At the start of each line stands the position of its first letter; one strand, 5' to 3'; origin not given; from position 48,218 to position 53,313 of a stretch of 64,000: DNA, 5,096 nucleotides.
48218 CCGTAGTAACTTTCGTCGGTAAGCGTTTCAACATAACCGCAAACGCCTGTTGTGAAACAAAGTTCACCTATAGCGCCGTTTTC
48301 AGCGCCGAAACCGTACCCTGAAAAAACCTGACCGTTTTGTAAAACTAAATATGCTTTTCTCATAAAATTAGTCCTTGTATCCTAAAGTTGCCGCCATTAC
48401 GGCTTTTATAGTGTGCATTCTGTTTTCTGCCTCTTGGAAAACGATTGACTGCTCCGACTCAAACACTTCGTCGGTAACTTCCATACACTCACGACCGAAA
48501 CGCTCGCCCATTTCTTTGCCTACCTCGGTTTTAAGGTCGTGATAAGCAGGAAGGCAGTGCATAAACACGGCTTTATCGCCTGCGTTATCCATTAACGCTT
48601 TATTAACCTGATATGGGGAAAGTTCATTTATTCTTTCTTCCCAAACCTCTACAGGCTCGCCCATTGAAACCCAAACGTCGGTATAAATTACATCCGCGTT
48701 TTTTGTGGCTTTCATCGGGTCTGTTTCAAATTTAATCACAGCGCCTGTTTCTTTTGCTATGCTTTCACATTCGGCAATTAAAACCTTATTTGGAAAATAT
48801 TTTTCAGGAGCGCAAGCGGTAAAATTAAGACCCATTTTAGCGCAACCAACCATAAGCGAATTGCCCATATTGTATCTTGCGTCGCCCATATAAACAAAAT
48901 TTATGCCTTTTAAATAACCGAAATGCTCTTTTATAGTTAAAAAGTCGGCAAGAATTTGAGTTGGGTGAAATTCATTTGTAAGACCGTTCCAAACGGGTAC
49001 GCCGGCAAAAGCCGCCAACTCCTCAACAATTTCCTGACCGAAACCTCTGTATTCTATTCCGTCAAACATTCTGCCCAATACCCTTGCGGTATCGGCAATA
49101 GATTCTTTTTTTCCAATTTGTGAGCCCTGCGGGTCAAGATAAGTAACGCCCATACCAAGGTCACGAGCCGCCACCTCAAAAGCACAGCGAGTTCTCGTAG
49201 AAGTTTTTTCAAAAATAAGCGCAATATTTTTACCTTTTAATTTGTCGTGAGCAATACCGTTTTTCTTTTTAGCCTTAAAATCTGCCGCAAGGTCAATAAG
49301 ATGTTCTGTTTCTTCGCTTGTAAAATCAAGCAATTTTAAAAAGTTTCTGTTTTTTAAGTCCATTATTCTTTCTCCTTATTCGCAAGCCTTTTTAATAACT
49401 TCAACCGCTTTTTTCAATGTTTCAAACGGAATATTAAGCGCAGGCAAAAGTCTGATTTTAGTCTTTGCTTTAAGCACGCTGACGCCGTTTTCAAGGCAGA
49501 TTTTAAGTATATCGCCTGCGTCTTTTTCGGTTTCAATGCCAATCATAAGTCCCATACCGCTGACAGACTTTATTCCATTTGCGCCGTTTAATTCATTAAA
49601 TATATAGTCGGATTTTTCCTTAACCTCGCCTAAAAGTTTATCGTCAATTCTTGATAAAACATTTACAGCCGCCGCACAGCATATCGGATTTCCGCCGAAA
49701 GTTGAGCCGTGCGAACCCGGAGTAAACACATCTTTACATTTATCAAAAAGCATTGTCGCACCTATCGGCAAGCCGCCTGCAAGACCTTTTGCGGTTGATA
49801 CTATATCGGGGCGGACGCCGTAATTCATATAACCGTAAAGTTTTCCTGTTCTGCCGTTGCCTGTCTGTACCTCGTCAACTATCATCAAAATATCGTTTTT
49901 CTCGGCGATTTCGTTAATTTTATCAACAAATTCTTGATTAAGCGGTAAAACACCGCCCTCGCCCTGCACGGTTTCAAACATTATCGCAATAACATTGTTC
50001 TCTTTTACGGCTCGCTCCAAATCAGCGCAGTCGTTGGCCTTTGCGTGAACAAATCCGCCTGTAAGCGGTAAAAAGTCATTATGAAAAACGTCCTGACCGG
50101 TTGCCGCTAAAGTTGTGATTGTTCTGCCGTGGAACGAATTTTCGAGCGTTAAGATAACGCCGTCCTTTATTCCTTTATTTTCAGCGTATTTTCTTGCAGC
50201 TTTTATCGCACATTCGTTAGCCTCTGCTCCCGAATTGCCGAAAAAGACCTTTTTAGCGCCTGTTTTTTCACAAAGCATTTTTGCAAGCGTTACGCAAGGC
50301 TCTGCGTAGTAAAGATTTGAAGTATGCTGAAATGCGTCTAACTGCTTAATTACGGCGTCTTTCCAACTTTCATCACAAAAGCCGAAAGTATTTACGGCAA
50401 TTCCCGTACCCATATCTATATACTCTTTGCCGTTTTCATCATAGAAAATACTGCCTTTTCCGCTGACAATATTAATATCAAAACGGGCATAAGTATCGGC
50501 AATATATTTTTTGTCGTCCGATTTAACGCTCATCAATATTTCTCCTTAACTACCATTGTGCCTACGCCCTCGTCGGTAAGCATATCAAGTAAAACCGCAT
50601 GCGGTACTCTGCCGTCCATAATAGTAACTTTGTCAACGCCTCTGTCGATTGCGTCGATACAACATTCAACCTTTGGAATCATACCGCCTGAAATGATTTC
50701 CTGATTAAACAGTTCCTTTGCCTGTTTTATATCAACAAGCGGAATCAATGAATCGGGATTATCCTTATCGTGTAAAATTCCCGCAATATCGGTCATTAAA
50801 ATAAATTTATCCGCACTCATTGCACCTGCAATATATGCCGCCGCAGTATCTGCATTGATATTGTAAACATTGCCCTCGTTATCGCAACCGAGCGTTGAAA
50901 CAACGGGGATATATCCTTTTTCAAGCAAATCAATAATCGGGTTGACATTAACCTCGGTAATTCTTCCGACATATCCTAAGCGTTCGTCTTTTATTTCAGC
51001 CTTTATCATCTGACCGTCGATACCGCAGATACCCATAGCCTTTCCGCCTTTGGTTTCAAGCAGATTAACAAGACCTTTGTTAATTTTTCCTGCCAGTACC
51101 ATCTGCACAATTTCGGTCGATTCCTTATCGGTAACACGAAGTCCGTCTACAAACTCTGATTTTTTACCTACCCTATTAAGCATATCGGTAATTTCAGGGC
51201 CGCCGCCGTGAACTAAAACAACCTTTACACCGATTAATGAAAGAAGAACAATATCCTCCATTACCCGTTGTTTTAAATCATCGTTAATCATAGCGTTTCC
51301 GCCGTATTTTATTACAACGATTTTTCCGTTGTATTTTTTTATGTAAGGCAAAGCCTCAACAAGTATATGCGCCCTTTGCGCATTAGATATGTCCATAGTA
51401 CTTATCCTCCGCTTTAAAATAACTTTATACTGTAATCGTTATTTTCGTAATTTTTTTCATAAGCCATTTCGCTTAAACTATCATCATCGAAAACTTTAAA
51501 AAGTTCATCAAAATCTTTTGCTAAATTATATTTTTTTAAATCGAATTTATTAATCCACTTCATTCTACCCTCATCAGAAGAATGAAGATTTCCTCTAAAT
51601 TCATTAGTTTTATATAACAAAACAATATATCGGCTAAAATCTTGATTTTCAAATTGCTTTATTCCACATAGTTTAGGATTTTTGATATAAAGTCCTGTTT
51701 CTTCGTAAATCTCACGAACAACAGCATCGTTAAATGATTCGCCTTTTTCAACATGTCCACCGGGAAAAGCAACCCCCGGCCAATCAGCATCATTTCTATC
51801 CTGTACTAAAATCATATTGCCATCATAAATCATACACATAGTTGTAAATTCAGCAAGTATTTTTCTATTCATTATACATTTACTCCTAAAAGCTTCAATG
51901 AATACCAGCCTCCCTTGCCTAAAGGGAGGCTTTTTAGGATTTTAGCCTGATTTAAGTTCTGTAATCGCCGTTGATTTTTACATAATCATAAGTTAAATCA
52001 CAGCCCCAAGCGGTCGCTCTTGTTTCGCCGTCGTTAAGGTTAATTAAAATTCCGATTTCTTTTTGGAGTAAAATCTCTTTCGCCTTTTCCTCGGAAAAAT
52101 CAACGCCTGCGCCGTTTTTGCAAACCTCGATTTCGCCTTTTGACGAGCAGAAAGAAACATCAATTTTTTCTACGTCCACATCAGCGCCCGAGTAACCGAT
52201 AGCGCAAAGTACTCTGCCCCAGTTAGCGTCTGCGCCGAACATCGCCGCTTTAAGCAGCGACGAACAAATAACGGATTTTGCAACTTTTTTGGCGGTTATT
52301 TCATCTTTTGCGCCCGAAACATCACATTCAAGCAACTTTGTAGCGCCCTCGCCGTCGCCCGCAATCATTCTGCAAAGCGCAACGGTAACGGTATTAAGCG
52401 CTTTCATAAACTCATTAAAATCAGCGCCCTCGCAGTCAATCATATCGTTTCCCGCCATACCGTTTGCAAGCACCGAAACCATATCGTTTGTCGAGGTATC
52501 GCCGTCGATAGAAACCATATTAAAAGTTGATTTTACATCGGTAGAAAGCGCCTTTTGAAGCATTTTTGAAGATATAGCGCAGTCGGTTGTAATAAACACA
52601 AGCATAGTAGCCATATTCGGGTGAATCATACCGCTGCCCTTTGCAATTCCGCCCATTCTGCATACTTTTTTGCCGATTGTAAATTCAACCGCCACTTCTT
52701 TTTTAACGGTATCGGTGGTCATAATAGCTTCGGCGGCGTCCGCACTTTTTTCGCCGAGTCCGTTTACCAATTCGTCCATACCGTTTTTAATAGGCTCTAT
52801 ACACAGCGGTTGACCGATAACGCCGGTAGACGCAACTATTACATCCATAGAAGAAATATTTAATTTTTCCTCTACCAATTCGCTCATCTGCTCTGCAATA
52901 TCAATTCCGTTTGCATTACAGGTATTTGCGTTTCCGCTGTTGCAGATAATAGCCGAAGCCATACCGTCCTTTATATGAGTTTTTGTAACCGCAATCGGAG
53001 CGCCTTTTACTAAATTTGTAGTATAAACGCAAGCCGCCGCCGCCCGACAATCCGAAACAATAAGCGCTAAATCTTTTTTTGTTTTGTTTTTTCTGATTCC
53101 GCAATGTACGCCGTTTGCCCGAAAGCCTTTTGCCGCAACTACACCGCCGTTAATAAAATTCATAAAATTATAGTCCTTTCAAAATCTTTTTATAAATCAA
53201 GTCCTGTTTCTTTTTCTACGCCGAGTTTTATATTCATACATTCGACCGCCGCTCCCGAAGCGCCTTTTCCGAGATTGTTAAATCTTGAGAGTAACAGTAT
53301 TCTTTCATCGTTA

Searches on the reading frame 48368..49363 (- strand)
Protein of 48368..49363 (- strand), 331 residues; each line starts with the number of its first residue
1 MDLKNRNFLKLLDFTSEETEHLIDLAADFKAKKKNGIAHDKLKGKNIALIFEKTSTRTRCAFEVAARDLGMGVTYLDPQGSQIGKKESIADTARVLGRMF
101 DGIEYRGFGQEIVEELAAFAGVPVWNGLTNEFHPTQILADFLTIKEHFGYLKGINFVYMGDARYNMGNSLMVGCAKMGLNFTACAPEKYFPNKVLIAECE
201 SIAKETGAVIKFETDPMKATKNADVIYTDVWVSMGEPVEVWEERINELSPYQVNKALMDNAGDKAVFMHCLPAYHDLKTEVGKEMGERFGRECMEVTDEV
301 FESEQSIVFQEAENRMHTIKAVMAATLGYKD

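Call 5: search_protein_families(library=pfam, proteins=[window:48368-49363:-])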
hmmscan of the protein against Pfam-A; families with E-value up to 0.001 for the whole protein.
window:48368-49363:- (331 aa): 2 families
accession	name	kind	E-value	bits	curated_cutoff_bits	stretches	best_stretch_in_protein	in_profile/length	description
PF00185.30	OTCace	-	5e-55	186.3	29.4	1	152-325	1-156/157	Aspartate/ornithine carbamoyltransferase, Asp/Orn binding domain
PF02729.26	OTCace_N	-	5.5e-50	169.7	29.9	1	6-146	1-148/148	Aspartate/ornithine carbamoyltransferase, carbamoyl-P binding domain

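Call 6: search_protein_families(library=ncbifam, proteins=[window:48368-49363:-])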
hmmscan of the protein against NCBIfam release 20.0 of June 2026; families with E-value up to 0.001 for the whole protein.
window:48368-49363:- (331 aa): 17 families
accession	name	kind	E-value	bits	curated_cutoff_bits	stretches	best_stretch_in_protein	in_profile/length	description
NF003286.0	PRK04284.1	subfamily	4.1e-156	519.2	515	1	2-328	3-331/332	ornithine carbamoyltransferase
NF009213.0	PRK12562.1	subfamily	3.1e-134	447.5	559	1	2-328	3-333/334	ornithine carbamoyltransferase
NF002470.0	PRK01713.1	equivalog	4.7e-131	437.2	545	1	2-327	4-333/334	ornithine carbamoyltransferase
TIGR00658.1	orni_carb_tr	equivalog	1e-128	428.8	280.85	1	6-327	1-303/304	ornithine carbamoyltransferase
NF001986.0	PRK00779.1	subfamily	4.6e-104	347.8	306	1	3-327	3-304/307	ornithine carbamoyltransferase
TIGR04384.1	putr_carbamoyl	exception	9.1e-81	271.5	500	1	8-325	2-305/330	putrescine carbamoyltransferase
NF011380.0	PRK14805.1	equivalog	2.8e-78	263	421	1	6-327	2-300/302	ornithine carbamoyltransferase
NF002032.1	PRK00856.1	equivalog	1.1e-39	136.4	263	1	6-324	1-294/297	aspartate carbamoyltransferase catalytic subunit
NF003384.0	PRK04523.1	equivalog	1.9e-39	135.7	288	1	6-326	4-332/336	N-acetylornithine carbamoyltransferase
NF011379.0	PRK14804.1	equivalog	6.7e-39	133.8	373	1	11-324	12-306/311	ornithine carbamoyltransferase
TIGR00670.1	asp_carb_tr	equivalog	1.7e-35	122.6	236.95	1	6-281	1-276/304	aspartate carbamoyltransferase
NF008853.0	PRK11891.1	equivalog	1.7e-20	73.1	560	1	10-273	93-358/430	aspartate carbamoyltransferase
NF005538.0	PRK07200.1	equivalog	4.5e-20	72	453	1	2-246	18-283/396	knotted carbamoyltransferase YgeW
NF010387.0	PRK13814.1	equivalog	3e-19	69.1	660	1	9-195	9-201/310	aspartate carbamoyltransferase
NF006046.0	PRK08192.1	equivalog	2e-18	66.7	512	1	5-273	6-277/339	aspartate carbamoyltransferase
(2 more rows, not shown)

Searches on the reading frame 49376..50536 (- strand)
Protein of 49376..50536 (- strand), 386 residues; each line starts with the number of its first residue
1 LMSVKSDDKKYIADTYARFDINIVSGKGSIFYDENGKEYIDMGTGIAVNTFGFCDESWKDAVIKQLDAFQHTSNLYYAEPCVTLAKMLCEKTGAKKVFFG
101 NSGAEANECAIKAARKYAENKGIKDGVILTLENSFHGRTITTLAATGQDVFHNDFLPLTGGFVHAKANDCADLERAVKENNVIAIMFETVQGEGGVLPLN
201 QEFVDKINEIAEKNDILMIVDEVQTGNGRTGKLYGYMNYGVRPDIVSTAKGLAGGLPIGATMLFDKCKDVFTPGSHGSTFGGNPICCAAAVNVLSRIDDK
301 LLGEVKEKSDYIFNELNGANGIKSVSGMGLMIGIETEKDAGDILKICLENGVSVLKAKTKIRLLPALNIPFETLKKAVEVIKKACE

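Call 5: search_protein_families(library=pfam, proteins=[window:49376-50536:-])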
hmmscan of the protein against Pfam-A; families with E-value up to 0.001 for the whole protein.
window:49376-50536:- (386 aa): 1 family
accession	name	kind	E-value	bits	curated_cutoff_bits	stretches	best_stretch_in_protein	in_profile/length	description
PF00202.27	Aminotran_3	-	8.9e-101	337.9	30.5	1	13-384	3-402/403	Aminotransferase class-III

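Call 6: search_protein_families(library=ncbifam, proteins=[window:49376-50536:-])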
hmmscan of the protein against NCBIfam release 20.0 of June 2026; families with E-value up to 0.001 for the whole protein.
window:49376-50536:- (386 aa): 70 families (the best 25 are shown)
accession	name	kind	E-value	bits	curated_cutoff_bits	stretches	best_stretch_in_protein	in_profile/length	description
TIGR00707.1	argD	subfamily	9.5e-129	429.5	410.05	1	12-386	2-381/381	acetylornithine/succinylornithine family transaminase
NF002797.0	PRK02936.1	equivalog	1.5e-116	389.3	496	1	12-384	4-376/385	acetylornithine transaminase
NF002874.0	PRK03244.1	equivalog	2.3e-112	375.7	457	1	9-384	15-391/399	acetylornithine transaminase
NF002325.0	PRK01278.1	subfamily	1.6e-111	372.8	372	1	11-386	5-387/395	acetylornithine transaminase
NF009047.0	PRK12381.1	subfamily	4.2e-105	351.9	630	1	9-386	11-398/406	bifunctional succinylornithine transaminase/acetylornithine transaminase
TIGR03246.1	arg_catab_astC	subfamily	1.5e-103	346.9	609.95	1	9-385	7-393/397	acetylornithine/succinylornithine family transaminase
NF003468.0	PRK05093.1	subfamily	4e-102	341.9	522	1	9-385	13-399/405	acetylornithine/succinyldiaminopimelate transaminase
NF003273.0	PRK04260.1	equivalog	1.9e-94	316.4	616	1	11-383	3-373/376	acetylornithine transaminase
NF002985.0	PRK03715.1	equivalog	2.8e-91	306.2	568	1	14-383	13-389/395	acetylornithine transaminase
NF004426.0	PRK05769.1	equivalog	2.1e-89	300.3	552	2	173-384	213-436/441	acetyl ornithine aminotransferase family protein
NF003397.0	PRK04612.1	equivalog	1.3e-85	287.7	735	1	9-384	12-400/408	acetylornithine transaminase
NF005993.0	PRK08117.1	subfamily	8.3e-78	261.9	574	1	4-384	8-426/433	aspartate aminotransferase family protein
TIGR01885.1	Orn_aminotrans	equivalog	1.8e-73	247.6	378.4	1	6-384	6-400/402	ornithine--oxo-acid transaminase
NF045491.1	LysJ_Sulfobales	equivalog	3.4e-72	243.4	700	1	15-384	6-376/386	[LysW]-aminoadipate semialdehyde/glutamate semialdehyde transaminase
NF042418.1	LysJ_Th_th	equivalog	6.1e-70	236.1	700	1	8-383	7-383/386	[LysW]-aminoadipate semialdehyde transaminase LysJ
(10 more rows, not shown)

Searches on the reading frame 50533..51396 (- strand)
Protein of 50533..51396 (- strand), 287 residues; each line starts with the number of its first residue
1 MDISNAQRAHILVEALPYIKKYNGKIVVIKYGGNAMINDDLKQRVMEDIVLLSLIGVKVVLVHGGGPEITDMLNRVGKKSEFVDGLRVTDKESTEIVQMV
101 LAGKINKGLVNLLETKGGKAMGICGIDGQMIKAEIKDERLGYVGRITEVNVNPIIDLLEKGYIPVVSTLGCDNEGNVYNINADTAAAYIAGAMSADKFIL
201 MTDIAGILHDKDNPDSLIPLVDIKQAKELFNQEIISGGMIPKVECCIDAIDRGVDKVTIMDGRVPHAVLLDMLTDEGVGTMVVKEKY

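Call 5: search_protein_families(library=pfam, proteins=[window:50533-51396:-])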
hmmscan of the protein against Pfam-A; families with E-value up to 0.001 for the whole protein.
window:50533-51396:- (287 aa): 1 family
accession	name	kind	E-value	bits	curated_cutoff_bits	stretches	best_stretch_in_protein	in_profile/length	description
PF00696.33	AA_kinase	-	7.7e-51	173.5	24.9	1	25-261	1-234/234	Amino acid kinase family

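Call 6: search_protein_families(library=ncbifam, proteins=[window:50533-51396:-])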
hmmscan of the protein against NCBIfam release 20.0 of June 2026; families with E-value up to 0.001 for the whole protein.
window:50533-51396:- (287 aa): 24 families
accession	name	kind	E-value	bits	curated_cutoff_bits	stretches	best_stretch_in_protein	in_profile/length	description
TIGR00761.1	argB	equivalog_domain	3.5e-76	255.8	151.3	1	27-259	2-231/231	acetylglutamate kinase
NF010659.0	PRK14058.1-1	equivalog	3.1e-44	151.1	223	1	27-282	2-266/267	[LysW]-aminoadipate kinase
NF003387.0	PRK04531.1-2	equivalog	3e-41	141.3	426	1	23-284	35-288/441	acetylglutamate kinase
NF003641.0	PRK05279.1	equivalog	1.6e-39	136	344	1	5-286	6-293/441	amino-acid N-acetyltransferase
NF010662.0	PRK14058.1-4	equivalog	3.3e-36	124.8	194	1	27-283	2-262/264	[LysW]-aminoadipate/[LysW]-glutamate kinase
TIGR01890.1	N-Ac-Glu-synth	equivalog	8.3e-36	123.8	202.85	1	12-286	5-281/429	amino-acid N-acetyltransferase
NF010661.0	PRK14058.1-3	equivalog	2e-35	122.2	251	1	26-282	2-270/283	acetylglutamate/acetylaminoadipate kinase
NF003386.0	PRK04531.1-1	equivalog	1.1e-29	103.6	417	1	25-284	42-293/442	acetylglutamate kinase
NF010660.0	PRK14058.1-2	equivalog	1.1e-13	51.6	241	1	28-260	3-240/249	[LysW]-aminoadipate/[LysW]-glutamate kinase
NF040647.1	IPPK_Arch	equivalog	1.9e-12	47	120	1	26-282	9-259/259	isopentenyl phosphate kinase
TIGR00656.1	asp_kin_monofn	equivalog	2e-11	43.6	402.25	1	25-208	2-186/407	aspartate kinase, monofunctional class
TIGR00746.1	arcC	equivalog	2.6e-09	36.5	358.25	1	162-283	191-308/309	carbamate kinase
NF009008.0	PRK12354.1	subfamily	3.2e-09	36.4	361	1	161-260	184-281/308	carbamate kinase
NF009007.0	PRK12352.1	subfamily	1.4e-08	34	266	1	161-284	195-315/316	carbamate kinase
NF005155.0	PRK06635.1-4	equivalog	1.6e-08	33.9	346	1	25-208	2-179/407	aspartate kinase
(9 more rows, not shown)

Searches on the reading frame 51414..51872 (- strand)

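Call 5: search_protein_families(library=pfam, proteins=[window:51414-51872:-])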
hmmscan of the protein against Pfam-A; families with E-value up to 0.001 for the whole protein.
window:51414-51872:- (152 aa): 2 families
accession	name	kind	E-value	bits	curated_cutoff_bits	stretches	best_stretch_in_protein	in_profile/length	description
PF00293.34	NUDIX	-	1.1e-16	61.5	21.1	1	11-119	6-125/134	NUDIX domain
PF14815.12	NUDIX_4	-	3e-05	24.2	35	1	12-125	2-111/113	NUDIX domain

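Call 6: search_protein_families(library=ncbifam, proteins=[window:51414-51872:-])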
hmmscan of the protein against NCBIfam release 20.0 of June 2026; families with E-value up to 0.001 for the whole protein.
window:51414-51872:- (152 aa): 19 families
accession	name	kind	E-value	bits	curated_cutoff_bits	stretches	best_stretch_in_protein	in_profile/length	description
NF006530.0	PRK08999.1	equivalog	4.5e-12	45.7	245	1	17-118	17-118/315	Nudix family hydrolase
NF007834.0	PRK10546.1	equivalog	5.9e-12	45.6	156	1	15-120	12-117/135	pyrimidine (deoxy)nucleoside triphosphate diphosphatase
NF008044.0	PRK10776.1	equivalog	3.1e-11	43.3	148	1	34-116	33-114/130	8-oxo-dGTP diphosphatase MutT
TIGR02705.1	nudix_YtkD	equivalog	4.3e-10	39.3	154.4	1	32-81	45-93/156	RNA deprotection pyrophosphohydrolase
TIGR00586.1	mutt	equivalog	6.7e-10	39.1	97.9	1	17-126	15-125/129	8-oxo-dGTP diphosphatase MutT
NF003787.0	PRK05379.1-4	equivalog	1.4e-07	30.8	449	1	13-78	214-280/346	bifunctional nicotinamide-nucleotide adenylyltransferase/Nudix hydroxylase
NF001299.0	PRK00241.1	equivalog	1.9e-07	30.9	158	1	13-68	140-195/263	NAD(+) diphosphatase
NF041652.1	Nud_hyd_Dein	equivalog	7e-07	29.6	200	1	18-72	25-83/152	Nudix hydrolase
NF003788.0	PRK05379.1-5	equivalog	4.6e-06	26.2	354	1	13-70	219-276/351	bifunctional nicotinamide-nucleotide adenylyltransferase/Nudix hydroxylase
NF003786.0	PRK05379.1-2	equivalog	1.4e-05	24.5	397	1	15-72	226-283/354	bifunctional nicotinamide-nucleotide adenylyltransferase/Nudix hydroxylase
NF001938.0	PRK00714.1-5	equivalog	2.8e-05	23.5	116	1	35-95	48-107/172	RNA pyrophosphohydrolase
NF003791.0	PRK05379.2-3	equivalog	7e-05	22.2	409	1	13-70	208-265/340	bifunctional nicotinamide-nucleotide adenylyltransferase/Nudix hydroxylase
NF001934.0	PRK00714.1-1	equivalog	0.00011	21.7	241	1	35-68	34-67/176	RNA pyrophosphohydrolase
NF012016.0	PRK15472.1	equivalog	0.00013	21.7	95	1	16-62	13-61/141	nucleoside triphosphatase NudI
NF001935.0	PRK00714.1-2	equivalog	0.00018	21.1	259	1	34-83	33-78/183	RNA pyrophosphohydrolase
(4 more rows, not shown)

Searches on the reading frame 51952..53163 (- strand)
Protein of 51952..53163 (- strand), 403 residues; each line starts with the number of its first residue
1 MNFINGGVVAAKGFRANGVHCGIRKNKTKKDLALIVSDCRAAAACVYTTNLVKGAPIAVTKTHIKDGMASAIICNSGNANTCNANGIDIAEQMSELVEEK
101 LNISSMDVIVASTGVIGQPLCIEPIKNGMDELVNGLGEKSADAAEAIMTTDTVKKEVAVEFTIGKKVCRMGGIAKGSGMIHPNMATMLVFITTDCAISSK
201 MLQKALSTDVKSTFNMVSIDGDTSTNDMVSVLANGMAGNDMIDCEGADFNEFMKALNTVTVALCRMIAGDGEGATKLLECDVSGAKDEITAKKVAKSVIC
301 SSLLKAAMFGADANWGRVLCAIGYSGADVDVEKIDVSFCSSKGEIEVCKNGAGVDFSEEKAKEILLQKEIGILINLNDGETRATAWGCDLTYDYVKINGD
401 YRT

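Call 5: search_protein_families(library=pfam, proteins=[window:51952-53163:-])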
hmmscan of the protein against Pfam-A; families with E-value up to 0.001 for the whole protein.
window:51952-53163:- (403 aa): 1 family
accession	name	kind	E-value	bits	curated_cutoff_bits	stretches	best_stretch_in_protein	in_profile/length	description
PF01960.23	ArgJ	-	2.1e-148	494.5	32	1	15-403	1-377/377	ArgJ family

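Call 6: search_protein_families(library=ncbifam, proteins=[window:51952-53163:-])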
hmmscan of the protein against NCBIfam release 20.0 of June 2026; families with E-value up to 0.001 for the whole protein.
window:51952-53163:- (403 aa): 2 families
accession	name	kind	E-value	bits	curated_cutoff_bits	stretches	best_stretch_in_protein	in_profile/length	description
NF003802.0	PRK05388.1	equivalog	2.8e-140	467.4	351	1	7-403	6-400/400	bifunctional glutamate N-acetyltransferase/amino-acid acetyltransferase ArgJ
TIGR00120.1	ArgJ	equivalog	3.5e-140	467.4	298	1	4-403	1-405/405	bifunctional ornithine acetyltransferase/N-acetylglutamate synthase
